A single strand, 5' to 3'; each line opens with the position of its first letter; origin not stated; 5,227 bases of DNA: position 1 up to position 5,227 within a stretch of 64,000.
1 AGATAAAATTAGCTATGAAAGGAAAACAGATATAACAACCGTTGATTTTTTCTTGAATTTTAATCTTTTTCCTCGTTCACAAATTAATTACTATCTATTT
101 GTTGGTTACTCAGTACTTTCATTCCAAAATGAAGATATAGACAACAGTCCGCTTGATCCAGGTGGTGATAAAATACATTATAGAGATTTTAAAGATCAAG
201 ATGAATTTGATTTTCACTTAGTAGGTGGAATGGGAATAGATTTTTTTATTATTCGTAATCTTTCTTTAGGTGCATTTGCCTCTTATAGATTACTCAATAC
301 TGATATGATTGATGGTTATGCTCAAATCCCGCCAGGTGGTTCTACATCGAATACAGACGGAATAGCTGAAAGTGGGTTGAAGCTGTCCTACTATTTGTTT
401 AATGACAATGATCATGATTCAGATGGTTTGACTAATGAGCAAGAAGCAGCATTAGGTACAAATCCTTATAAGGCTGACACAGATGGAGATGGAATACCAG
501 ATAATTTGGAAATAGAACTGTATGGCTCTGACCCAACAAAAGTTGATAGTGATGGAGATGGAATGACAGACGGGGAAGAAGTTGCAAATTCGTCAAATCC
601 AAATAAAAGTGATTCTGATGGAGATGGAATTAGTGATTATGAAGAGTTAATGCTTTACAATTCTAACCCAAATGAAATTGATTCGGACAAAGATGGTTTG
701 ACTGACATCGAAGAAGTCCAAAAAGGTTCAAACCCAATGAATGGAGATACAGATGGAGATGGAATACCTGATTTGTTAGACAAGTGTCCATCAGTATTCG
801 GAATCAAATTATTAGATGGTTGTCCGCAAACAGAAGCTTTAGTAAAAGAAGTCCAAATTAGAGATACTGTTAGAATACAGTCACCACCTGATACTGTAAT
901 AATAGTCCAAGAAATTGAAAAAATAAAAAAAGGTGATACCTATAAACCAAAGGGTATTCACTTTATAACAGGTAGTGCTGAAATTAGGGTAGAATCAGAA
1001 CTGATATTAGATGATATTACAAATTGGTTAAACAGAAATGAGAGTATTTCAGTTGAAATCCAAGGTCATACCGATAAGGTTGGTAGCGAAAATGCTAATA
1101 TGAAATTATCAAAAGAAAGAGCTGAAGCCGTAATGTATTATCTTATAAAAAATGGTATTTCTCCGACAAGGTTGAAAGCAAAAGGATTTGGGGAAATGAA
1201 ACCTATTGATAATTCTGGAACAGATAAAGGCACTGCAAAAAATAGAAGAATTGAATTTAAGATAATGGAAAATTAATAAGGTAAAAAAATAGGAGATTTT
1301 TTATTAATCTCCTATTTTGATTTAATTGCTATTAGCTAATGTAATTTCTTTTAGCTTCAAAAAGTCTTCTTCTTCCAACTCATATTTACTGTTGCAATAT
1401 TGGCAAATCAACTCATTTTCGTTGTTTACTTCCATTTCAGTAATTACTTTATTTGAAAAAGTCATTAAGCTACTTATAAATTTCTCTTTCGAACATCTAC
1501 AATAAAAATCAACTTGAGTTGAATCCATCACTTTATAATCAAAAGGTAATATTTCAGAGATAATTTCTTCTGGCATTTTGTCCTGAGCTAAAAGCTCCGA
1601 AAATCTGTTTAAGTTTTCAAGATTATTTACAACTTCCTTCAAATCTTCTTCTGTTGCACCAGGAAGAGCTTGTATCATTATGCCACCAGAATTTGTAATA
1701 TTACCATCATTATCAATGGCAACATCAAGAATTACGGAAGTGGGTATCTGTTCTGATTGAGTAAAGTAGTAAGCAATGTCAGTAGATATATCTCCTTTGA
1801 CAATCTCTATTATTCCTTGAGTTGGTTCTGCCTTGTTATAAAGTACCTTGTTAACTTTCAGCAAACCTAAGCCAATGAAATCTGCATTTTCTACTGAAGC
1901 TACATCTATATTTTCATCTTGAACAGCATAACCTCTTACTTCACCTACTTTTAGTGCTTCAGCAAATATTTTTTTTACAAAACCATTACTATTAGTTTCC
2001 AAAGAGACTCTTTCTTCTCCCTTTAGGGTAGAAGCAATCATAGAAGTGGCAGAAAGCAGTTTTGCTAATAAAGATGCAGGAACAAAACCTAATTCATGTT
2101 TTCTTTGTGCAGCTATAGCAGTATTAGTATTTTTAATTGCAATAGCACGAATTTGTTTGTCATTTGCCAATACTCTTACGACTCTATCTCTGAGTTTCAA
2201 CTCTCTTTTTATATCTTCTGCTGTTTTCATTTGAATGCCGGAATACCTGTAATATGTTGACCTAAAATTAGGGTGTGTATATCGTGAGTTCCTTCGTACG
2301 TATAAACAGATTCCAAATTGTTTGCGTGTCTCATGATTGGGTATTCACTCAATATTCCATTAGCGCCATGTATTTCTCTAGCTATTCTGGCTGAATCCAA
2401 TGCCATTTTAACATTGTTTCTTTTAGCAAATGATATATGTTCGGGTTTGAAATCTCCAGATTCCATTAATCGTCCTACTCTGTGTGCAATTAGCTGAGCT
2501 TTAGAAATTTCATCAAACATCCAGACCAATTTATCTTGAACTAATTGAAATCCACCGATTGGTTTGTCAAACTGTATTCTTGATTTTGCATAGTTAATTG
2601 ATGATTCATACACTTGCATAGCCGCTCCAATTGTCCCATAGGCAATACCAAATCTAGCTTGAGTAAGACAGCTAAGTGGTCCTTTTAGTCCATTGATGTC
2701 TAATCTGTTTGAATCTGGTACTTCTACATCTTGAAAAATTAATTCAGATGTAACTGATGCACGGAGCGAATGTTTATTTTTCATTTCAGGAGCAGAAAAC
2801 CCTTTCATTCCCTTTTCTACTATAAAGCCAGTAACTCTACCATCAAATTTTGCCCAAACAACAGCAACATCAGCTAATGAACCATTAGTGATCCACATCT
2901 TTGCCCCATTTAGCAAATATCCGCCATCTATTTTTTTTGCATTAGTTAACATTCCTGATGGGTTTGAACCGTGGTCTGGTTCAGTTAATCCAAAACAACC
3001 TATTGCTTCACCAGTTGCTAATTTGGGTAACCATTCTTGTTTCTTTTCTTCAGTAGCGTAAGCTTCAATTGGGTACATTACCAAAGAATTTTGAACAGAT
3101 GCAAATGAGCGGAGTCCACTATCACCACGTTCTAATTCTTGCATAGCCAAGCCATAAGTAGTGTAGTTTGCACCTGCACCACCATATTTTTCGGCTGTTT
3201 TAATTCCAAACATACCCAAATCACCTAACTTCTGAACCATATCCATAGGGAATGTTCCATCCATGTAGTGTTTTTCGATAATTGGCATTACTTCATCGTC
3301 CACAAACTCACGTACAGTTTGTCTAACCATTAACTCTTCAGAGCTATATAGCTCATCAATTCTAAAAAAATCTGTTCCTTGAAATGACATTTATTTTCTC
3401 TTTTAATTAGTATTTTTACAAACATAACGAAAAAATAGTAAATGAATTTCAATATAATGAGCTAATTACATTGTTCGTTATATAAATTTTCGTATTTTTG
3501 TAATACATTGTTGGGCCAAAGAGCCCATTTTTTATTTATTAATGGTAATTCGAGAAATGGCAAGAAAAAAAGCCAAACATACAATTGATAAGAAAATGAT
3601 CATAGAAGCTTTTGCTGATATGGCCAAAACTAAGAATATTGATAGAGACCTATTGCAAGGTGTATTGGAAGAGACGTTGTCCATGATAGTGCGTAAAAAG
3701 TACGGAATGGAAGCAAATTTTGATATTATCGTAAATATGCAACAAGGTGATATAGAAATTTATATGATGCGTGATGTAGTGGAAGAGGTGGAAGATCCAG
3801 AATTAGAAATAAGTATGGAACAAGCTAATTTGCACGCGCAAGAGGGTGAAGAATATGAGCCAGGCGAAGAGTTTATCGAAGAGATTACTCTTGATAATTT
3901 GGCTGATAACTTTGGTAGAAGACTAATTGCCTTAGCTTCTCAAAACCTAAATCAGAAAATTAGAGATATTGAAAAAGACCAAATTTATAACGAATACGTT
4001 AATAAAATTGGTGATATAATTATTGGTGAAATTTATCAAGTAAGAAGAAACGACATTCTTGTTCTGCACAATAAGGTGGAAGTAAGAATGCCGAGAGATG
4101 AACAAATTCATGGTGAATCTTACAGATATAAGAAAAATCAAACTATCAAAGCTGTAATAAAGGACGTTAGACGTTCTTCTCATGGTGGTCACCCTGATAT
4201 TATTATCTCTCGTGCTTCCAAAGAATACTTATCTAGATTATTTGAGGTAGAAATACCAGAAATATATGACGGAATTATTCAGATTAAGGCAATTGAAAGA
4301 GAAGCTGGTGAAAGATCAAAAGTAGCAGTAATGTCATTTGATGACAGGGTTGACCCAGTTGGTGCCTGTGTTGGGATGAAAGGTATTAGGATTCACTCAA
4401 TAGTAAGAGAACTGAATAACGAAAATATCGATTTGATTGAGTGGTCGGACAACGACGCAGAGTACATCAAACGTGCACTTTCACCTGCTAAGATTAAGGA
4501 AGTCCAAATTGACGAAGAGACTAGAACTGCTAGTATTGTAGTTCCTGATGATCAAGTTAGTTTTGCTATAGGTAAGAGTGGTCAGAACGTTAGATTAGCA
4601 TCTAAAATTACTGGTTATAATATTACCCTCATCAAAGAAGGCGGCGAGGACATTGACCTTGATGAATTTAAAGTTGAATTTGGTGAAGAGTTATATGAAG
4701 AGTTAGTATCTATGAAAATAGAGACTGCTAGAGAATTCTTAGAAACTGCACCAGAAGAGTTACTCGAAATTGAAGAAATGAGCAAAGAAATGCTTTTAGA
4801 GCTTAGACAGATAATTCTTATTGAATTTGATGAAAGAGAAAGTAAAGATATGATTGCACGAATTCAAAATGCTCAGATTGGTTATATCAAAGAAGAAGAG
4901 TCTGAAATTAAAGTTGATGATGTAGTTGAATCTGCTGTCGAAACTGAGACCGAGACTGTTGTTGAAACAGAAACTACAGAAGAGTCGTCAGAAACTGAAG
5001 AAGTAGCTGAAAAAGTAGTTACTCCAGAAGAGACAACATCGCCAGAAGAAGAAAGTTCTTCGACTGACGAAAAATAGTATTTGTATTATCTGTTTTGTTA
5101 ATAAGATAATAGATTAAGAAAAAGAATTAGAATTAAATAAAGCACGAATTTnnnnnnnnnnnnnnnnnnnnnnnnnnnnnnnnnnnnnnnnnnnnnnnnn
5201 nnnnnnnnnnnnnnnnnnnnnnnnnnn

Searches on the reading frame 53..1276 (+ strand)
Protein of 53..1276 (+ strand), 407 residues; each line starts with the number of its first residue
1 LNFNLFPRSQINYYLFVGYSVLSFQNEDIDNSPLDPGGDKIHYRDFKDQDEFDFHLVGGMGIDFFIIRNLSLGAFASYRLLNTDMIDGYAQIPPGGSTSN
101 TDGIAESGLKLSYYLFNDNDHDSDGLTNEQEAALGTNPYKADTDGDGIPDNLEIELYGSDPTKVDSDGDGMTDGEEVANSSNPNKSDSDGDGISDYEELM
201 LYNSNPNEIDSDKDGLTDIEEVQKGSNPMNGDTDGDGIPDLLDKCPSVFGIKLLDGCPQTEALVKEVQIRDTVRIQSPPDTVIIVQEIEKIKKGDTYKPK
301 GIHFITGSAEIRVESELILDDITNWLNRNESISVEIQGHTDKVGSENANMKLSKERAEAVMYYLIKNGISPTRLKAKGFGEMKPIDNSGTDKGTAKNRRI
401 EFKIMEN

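Call 91: search_protein_families(library=pfam, proteins=[window:53-1276:+], max_evalue=0.00001)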
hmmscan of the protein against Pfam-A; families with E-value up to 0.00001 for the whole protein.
window:53-1276:+ (407 aa): 3 families
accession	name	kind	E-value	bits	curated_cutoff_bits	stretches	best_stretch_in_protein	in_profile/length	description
PF18884.5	TSP3_bac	-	7e-31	106.1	25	1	165-185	1-21/22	Bacterial TSP3 repeat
PF00691.25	OmpA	-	2.5e-22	79.5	27.2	1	304-398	2-98/98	OmpA family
PF03495.19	Binary_toxB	-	8.4e-07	29.5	25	0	142-199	2-60/78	Clostridial binary toxin B/anthrax toxin PA Ca-binding domain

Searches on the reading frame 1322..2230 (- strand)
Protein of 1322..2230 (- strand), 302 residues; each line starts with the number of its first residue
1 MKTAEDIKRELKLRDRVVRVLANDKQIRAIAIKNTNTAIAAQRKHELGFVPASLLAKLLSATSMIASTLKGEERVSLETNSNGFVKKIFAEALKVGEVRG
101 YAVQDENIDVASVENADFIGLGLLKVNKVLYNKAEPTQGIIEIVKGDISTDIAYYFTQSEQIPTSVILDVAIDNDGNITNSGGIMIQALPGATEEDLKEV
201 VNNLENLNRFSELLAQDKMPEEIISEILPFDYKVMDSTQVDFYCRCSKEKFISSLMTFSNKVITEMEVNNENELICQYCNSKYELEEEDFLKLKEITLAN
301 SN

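Call 91: search_protein_families(library=pfam, proteins=[window:1322-2230:-], max_evalue=0.00001)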
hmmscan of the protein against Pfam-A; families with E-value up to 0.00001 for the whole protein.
window:1322-2230:- (302 aa): 1 family
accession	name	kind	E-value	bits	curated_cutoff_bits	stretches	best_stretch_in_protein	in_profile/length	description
PF01430.24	HSP33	-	8.7e-70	235.7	21.4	1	15-285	1-272/273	Hsp33 protein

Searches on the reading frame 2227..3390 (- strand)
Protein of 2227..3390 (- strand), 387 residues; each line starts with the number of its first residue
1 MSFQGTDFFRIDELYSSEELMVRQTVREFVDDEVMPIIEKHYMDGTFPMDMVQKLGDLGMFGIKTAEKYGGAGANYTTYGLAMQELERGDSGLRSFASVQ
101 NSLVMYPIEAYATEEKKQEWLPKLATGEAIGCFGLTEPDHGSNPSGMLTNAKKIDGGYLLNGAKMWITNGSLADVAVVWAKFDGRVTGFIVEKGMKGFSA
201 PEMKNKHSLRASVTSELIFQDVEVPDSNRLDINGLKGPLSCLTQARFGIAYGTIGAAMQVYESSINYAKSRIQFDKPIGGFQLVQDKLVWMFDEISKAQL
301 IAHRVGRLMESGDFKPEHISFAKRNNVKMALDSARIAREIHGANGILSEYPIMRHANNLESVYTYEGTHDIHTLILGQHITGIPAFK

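Call 91: search_protein_families(library=pfam, proteins=[window:2227-3390:-], max_evalue=0.00001)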
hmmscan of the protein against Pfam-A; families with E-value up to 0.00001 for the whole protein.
window:2227-3390:- (387 aa): 3 families
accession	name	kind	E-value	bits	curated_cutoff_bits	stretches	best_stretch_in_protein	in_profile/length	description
PF02771.21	Acyl-CoA_dh_N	-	2.1e-37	128.4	22.9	1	17-128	2-113/113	Acyl-CoA dehydrogenase, N-terminal domain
PF00441.29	Acyl-CoA_dh_1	-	4.2e-27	95.6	22.4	1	234-380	3-149/150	Acyl-CoA dehydrogenase, C-terminal domain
PF02770.24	Acyl-CoA_dh_M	-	1e-21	77.3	33.3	1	132-222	1-97/97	Acyl-CoA dehydrogenase, middle domain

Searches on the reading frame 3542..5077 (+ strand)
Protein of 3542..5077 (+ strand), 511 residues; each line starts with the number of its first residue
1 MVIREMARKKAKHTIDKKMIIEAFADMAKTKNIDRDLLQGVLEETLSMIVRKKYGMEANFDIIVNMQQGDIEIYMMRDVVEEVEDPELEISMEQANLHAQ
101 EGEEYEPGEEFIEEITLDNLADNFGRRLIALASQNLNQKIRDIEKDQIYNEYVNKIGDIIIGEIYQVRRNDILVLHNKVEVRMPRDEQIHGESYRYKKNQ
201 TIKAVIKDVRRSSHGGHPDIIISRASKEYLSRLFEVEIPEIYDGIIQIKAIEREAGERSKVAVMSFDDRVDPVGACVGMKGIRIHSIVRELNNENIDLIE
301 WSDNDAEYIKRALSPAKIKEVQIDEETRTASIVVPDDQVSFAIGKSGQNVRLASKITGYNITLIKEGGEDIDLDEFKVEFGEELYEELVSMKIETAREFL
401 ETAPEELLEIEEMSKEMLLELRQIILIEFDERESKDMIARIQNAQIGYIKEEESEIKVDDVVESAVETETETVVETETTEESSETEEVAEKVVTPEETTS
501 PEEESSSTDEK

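Call 91: search_protein_families(library=pfam, proteins=[window:3542-5077:+], max_evalue=0.00001)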
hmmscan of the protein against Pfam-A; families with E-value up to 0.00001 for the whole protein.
window:3542-5077:+ (511 aa): 3 families
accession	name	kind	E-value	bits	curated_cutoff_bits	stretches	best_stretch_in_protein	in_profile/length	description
PF13184.12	KH_5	-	6.2e-27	94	27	1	255-323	1-69/69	NusA-like KH domain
PF08529.16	NusA_N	-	7.3e-26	91.2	23.8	1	20-146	2-119/119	NusA N-terminal domain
PF23095.1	KH_NusA_C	-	8.7e-06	26.1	34.2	0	336-363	7-34/59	Transcription termination/antitermination protein NusA, KH domain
